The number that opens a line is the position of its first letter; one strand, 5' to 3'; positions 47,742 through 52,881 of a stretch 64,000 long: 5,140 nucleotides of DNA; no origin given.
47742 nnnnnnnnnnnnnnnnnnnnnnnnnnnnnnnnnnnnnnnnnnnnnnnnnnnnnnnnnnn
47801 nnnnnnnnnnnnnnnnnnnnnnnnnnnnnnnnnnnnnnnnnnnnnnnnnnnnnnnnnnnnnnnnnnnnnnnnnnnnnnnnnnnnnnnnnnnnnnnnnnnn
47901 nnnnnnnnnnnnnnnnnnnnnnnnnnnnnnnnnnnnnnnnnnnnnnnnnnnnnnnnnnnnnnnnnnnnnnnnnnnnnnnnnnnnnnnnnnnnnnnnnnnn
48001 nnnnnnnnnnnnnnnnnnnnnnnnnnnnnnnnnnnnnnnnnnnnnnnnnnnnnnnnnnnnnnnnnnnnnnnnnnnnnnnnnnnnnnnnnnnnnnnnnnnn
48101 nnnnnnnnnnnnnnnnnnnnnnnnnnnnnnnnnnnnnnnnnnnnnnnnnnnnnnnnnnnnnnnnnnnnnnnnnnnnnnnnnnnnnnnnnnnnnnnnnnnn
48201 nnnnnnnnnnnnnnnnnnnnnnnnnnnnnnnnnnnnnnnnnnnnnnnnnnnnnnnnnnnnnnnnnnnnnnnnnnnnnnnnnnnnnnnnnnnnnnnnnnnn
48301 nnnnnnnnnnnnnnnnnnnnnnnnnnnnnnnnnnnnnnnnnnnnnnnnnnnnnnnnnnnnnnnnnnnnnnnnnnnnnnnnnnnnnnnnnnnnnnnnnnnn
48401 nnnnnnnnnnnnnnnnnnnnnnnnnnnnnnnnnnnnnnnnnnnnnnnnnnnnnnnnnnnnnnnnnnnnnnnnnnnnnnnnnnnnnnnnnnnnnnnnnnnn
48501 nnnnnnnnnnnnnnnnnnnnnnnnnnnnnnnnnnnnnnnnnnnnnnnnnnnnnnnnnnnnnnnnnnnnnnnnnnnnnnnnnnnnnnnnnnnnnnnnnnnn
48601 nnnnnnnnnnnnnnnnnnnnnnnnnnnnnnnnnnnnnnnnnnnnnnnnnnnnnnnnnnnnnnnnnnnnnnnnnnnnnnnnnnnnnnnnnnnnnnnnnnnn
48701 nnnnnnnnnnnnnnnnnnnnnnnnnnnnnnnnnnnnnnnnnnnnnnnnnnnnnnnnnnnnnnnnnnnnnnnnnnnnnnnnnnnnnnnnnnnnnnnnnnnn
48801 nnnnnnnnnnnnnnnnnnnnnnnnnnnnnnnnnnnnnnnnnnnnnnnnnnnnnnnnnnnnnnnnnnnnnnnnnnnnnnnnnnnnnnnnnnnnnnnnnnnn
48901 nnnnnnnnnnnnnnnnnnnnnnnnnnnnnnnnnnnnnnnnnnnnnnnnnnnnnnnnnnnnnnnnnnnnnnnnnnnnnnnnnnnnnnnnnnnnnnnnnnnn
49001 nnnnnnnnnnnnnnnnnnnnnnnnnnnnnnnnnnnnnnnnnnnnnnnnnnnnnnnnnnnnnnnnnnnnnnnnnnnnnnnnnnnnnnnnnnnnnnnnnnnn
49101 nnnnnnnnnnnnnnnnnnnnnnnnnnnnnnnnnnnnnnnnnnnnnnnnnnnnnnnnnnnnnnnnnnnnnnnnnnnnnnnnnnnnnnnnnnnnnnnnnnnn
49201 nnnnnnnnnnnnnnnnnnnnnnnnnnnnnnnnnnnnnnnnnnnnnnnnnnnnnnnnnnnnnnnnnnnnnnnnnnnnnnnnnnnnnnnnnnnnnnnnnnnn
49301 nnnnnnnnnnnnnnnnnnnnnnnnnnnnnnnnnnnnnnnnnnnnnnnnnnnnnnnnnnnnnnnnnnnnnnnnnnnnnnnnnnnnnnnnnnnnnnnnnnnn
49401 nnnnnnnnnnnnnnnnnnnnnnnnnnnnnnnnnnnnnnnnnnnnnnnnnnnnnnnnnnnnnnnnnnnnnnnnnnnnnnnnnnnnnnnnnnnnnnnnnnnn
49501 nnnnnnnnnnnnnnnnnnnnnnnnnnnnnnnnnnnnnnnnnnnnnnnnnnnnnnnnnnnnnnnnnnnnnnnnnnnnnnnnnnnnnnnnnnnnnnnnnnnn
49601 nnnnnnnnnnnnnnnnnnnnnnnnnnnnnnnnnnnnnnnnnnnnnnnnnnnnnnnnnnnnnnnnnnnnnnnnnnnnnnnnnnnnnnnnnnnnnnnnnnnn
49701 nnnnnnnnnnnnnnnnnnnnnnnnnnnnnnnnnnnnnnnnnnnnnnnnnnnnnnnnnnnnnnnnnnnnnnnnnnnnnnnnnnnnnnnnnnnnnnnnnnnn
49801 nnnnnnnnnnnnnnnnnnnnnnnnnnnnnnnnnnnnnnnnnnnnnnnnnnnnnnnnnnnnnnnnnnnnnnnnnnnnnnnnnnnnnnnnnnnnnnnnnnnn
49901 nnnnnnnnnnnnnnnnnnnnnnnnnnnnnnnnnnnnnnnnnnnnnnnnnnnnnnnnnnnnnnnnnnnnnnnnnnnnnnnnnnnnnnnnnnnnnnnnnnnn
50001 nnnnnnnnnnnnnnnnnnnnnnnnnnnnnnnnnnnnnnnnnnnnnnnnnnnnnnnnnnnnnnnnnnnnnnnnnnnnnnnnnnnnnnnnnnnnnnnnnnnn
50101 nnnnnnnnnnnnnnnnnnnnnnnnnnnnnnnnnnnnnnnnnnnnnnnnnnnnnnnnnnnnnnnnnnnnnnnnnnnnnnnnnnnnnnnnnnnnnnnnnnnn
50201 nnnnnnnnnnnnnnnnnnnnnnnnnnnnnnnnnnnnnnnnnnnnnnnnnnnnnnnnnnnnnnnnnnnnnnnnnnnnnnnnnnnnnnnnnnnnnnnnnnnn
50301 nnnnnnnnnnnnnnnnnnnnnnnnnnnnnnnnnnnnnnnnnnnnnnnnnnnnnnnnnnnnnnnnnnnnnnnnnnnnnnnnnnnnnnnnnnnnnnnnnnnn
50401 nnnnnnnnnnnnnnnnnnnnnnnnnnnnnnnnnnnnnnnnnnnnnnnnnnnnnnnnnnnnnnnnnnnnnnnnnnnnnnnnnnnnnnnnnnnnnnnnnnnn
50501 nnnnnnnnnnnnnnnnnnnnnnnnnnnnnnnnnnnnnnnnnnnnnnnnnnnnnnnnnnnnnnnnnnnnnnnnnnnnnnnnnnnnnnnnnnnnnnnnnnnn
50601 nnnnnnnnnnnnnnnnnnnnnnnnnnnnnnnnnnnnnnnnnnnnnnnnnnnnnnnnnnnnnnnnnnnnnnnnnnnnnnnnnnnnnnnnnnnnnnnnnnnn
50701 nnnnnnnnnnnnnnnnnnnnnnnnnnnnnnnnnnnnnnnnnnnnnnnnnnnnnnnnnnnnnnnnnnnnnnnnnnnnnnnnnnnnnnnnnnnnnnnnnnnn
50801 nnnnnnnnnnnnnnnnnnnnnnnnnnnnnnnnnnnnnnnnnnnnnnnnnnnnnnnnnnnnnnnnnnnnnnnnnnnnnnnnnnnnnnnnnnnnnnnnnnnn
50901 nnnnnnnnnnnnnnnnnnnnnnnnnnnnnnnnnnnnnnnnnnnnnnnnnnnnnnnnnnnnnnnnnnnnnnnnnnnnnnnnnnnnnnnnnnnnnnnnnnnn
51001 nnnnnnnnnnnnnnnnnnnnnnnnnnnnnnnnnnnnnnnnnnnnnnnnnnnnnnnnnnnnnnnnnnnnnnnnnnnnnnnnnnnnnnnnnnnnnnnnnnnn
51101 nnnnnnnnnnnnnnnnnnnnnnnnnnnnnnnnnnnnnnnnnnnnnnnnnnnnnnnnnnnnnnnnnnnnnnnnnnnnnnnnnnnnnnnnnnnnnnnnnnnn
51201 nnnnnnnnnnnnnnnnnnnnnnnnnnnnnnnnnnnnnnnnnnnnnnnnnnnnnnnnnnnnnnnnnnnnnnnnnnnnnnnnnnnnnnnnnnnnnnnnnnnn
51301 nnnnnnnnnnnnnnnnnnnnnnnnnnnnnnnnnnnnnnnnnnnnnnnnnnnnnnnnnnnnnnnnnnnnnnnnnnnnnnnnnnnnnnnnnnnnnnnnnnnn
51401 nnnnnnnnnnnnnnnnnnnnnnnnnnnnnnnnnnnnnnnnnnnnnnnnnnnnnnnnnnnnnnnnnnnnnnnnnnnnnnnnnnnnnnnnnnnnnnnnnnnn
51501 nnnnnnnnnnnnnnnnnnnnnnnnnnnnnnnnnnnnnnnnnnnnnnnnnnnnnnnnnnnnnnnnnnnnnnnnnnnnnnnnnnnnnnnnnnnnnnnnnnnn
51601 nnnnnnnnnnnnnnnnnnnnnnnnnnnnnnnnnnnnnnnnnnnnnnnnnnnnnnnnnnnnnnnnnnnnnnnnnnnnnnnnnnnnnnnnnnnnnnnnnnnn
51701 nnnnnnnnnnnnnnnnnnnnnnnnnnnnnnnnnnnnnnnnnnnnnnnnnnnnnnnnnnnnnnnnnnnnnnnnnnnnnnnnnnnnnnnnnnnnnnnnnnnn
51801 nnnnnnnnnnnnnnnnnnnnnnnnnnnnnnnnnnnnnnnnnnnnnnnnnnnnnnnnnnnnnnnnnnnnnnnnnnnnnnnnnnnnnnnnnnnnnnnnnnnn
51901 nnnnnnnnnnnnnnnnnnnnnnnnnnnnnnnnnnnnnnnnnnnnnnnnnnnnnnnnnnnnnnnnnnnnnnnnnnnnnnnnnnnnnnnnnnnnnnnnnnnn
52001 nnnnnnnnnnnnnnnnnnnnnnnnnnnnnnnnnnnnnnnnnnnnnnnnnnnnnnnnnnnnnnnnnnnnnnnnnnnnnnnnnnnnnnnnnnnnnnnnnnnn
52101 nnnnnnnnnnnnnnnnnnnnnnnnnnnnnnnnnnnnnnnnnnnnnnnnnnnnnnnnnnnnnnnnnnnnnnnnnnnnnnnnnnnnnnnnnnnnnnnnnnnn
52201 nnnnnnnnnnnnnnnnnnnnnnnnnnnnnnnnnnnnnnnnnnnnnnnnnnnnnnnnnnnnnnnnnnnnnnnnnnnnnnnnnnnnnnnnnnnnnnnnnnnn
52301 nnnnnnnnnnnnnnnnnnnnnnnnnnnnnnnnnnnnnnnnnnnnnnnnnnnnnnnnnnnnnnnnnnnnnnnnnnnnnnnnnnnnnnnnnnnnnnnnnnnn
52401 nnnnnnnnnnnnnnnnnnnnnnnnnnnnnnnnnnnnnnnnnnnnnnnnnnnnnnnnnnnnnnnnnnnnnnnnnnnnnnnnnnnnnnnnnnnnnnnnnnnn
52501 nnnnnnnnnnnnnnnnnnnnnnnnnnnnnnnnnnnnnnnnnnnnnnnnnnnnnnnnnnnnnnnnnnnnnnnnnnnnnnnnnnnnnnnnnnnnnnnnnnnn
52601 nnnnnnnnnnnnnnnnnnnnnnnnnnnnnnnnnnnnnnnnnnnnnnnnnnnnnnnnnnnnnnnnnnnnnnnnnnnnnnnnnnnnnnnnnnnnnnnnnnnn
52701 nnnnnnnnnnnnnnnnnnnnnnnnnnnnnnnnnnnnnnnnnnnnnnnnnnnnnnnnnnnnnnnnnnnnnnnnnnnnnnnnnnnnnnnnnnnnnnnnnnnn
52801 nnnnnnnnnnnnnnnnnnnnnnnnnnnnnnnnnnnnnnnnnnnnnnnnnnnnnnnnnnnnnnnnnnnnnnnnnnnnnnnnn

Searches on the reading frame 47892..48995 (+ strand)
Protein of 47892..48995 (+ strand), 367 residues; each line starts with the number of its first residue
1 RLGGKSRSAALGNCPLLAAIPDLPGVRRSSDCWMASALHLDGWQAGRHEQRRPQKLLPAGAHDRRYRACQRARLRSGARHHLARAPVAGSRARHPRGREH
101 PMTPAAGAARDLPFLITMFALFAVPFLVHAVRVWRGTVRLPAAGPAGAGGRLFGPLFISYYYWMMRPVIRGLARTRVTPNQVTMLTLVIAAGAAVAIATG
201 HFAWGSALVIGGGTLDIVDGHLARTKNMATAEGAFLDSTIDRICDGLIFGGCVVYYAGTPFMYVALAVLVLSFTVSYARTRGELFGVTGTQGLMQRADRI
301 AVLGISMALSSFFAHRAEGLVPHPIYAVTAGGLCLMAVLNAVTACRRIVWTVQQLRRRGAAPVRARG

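Call 54: search_protein_families(library=pfam, proteins=[window:47892-48995:+], max_evalue=0.001)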
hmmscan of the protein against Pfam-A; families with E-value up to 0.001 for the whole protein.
window:47892-48995:+ (367 aa): 1 family
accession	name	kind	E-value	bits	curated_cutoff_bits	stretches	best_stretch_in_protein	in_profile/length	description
PF01066.26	CDP-OH_P_transf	-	3.2e-13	50.8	22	1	177-300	2-124/152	CDP-alcohol phosphatidyltransferase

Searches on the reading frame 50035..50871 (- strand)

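Call 54: search_protein_families(library=pfam, proteins=[window:50035-50871:-], max_evalue=0.001)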
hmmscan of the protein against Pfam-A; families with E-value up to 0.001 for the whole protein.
window:50035-50871:- (278 aa): 4 families
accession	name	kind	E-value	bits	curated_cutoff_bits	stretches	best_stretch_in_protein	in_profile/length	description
PF01596.23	Methyltransf_3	-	1.3e-40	139.3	22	1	88-261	19-193/204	O-methyltransferase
PF13578.12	Methyltransf_24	-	3.8e-16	60.3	26.3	1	118-223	1-105/105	Methyltransferase domain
PF01135.25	PCMT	-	6.2e-05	23.3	20.3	1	102-173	63-132/210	Protein-L-isoaspartate(D-aspartate) O-methyltransferase (PCMT)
PF13847.12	Methyltransf_31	-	0.0005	20.2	27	1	115-226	5-115/145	Methyltransferase domain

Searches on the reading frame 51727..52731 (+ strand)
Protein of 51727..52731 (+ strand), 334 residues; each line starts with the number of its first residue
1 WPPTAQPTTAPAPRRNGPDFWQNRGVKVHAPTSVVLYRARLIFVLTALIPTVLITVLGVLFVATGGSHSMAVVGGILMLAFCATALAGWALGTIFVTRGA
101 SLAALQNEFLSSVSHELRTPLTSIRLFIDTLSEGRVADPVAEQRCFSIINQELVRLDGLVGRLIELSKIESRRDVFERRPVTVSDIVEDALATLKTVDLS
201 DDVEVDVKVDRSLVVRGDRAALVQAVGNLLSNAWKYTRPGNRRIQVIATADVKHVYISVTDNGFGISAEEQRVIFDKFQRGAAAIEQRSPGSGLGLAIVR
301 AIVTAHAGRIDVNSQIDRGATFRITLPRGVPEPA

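Call 54: search_protein_families(library=pfam, proteins=[window:51727-52731:+], max_evalue=0.001)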
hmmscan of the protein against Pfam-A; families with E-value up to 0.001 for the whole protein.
window:51727-52731:+ (334 aa): 3 families
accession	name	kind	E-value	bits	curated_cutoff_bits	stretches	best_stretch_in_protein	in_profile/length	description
PF02518.31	HATPase_c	-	2e-26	93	26.4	1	217-328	1-109/111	Histidine kinase-, DNA gyrase B-, and HSP90-like ATPase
PF00512.31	HisKA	-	3.3e-16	59.5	26.9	1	106-171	2-65/66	His Kinase A (phospho-acceptor) domain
PF13581.12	HATPase_c_2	-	7.8e-05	23.1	27.4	1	213-305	23-111/127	Histidine kinase-like ATPase domain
